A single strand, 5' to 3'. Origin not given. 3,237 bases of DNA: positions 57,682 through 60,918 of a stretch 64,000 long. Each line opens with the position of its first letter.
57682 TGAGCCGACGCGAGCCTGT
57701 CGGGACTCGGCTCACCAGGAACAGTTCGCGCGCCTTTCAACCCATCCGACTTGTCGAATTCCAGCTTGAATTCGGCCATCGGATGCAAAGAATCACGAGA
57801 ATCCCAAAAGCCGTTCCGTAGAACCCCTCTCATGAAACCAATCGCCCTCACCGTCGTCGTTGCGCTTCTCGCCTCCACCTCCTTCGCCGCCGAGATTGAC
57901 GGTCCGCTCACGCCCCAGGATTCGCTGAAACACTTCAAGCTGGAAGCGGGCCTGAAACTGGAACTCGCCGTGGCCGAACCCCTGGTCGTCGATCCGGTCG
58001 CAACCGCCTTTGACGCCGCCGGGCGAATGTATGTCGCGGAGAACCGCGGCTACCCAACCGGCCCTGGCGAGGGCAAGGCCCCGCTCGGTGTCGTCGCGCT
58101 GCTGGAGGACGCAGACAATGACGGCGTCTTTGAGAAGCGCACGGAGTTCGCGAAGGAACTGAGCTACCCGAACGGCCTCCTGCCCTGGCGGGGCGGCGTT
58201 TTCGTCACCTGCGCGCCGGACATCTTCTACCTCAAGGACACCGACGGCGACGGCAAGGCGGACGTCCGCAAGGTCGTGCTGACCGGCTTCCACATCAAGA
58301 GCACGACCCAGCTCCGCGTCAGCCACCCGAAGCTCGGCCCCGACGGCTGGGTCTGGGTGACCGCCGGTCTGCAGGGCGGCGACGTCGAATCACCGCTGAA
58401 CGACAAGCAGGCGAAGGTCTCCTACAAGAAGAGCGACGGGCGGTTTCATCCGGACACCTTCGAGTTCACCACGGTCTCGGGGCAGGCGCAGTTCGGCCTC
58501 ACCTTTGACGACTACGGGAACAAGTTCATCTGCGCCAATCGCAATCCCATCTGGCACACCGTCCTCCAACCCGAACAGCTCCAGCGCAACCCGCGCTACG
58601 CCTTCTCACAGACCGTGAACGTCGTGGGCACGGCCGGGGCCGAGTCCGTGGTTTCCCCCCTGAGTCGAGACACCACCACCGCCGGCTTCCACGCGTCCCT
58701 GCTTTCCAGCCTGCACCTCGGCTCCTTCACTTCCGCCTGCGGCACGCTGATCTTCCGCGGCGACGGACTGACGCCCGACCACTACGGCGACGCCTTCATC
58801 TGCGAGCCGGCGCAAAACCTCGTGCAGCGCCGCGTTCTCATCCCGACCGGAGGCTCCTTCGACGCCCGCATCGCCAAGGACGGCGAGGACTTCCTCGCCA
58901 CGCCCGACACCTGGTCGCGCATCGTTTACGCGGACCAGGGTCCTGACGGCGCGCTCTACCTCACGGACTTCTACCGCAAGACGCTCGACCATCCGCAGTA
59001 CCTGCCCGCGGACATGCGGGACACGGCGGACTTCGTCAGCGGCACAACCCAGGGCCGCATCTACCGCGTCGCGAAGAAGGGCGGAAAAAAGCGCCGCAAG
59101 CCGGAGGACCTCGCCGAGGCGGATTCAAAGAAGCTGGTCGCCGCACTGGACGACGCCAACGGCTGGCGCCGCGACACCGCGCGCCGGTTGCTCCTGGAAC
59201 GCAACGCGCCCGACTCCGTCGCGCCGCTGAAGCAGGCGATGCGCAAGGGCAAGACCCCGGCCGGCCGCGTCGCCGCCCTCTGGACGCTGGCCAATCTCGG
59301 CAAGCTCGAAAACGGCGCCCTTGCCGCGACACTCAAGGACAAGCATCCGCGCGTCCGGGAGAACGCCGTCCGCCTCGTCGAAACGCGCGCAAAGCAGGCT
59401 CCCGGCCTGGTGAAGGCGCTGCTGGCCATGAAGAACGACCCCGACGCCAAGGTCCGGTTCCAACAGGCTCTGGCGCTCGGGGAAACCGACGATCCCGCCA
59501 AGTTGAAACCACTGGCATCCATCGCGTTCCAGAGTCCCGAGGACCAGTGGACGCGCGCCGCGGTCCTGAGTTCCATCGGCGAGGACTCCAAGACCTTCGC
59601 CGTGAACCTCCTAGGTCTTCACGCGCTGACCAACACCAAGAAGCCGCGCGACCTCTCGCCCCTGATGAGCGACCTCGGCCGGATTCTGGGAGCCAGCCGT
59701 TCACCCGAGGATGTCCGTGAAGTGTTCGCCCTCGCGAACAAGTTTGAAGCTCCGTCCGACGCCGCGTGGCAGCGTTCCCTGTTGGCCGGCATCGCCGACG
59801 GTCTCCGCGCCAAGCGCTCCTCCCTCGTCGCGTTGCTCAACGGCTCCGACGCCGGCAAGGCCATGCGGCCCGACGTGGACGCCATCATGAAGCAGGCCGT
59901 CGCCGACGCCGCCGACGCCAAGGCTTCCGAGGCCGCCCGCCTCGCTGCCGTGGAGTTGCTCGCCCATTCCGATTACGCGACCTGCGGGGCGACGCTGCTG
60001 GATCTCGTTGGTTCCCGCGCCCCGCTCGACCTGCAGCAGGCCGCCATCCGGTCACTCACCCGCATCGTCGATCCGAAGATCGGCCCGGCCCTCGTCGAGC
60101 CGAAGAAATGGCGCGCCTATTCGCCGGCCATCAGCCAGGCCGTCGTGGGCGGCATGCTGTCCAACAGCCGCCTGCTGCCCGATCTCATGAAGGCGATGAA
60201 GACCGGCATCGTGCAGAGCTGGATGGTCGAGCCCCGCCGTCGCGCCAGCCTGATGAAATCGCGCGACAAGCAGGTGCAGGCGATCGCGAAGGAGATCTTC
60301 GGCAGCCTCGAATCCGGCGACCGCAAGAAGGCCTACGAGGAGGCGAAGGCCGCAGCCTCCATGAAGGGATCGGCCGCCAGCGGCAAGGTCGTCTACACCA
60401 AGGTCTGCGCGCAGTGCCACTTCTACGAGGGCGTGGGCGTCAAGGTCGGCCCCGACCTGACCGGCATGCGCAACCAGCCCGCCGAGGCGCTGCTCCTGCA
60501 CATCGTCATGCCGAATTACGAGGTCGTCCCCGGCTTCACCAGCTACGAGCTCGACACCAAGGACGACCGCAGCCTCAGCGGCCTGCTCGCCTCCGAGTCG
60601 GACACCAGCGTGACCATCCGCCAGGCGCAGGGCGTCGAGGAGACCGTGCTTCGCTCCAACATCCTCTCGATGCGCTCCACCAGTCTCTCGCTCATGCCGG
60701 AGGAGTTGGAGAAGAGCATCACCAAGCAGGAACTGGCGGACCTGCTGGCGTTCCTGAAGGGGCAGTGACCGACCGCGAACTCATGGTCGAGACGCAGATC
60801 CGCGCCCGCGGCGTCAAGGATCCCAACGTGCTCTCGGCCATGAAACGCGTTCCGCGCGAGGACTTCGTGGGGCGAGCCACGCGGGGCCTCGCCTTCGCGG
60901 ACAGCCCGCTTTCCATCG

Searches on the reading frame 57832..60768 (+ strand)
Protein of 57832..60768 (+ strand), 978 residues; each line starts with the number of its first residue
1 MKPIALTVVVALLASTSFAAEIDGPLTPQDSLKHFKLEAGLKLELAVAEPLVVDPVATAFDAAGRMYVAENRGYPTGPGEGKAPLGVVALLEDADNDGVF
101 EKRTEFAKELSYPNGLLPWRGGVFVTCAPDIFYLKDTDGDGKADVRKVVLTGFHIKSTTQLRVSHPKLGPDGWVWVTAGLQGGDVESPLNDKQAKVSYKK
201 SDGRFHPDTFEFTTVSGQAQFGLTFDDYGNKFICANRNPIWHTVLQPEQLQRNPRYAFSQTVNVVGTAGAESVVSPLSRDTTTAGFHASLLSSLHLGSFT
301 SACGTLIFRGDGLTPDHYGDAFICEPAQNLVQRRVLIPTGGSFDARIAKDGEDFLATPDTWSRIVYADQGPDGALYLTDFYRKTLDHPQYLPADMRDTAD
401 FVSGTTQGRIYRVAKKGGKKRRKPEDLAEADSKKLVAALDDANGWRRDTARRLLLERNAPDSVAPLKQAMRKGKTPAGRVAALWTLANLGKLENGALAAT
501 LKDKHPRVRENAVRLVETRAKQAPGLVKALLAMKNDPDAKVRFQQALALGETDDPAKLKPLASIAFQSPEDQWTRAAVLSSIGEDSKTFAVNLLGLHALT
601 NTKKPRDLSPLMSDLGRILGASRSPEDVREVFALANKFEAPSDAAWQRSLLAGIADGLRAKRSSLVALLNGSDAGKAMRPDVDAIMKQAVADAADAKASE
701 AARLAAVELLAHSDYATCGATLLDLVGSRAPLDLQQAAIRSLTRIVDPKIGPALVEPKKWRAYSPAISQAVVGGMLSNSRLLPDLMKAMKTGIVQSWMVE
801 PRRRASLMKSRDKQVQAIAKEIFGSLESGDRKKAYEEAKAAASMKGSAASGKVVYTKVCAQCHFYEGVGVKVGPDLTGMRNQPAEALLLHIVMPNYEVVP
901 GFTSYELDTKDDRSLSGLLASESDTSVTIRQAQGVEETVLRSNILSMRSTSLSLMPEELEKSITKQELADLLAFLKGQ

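Call 6: search_protein_families(library=pfam, proteins=[window:57832-60768:+], max_evalue=0.01)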
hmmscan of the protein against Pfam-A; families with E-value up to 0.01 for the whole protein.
window:57832-60768:+ (978 aa): 5 families
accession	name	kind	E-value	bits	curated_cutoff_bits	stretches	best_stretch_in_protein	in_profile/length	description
PF23500.1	DUF7133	-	1.7e-117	393.4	27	1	28-416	2-384/385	Domain of unknown function (DUF7133)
PF13646.12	HEAT_2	-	7.7e-15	55.4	27.7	1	497-582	4-87/88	HEAT repeats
PF13442.11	Cytochrome_CBB3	-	1.6e-05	25.5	27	1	847-912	2-61/68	Cytochrome C oxidase, cbb3-type, subunit III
PF00034.26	Cytochrom_C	-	3.3e-05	25.6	21.3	1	848-884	1-38/90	Cytochrome c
PF02985.28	HEAT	-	0.00045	20.7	23.5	0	497-515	5-23/31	HEAT repeat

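Call 7: search_protein_families(library=ncbifam, proteins=[window:57832-60768:+], max_evalue=0.01)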
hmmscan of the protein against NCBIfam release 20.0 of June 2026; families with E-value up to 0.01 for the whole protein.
window:57832-60768:+ (978 aa): 3 families
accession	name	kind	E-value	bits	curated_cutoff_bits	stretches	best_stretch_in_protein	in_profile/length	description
TIGR02604.1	Piru_Ver_Nterm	subfamily_domain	4.4e-77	259.9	122.2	1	40-417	1-367/367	PVC-type heme-binding CxxCH protein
TIGR02603.1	CxxCH_TIGR02603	domain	4.5e-34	117.3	68.15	1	847-977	2-133/134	putative heme-binding domain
NF050122.1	bc1_QcrC_actin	exception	0.0002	20.8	200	1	837-879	30-72/253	cytochrome bc1 complex diheme cytochrome c subunit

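Call 33: find_encoding_contigs(protein=window:57832-60768:+, flank=10000, max_places=4)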
Protein window:57832-60768:+ (978 aa): no gene with exactly this product is on record in the collection.
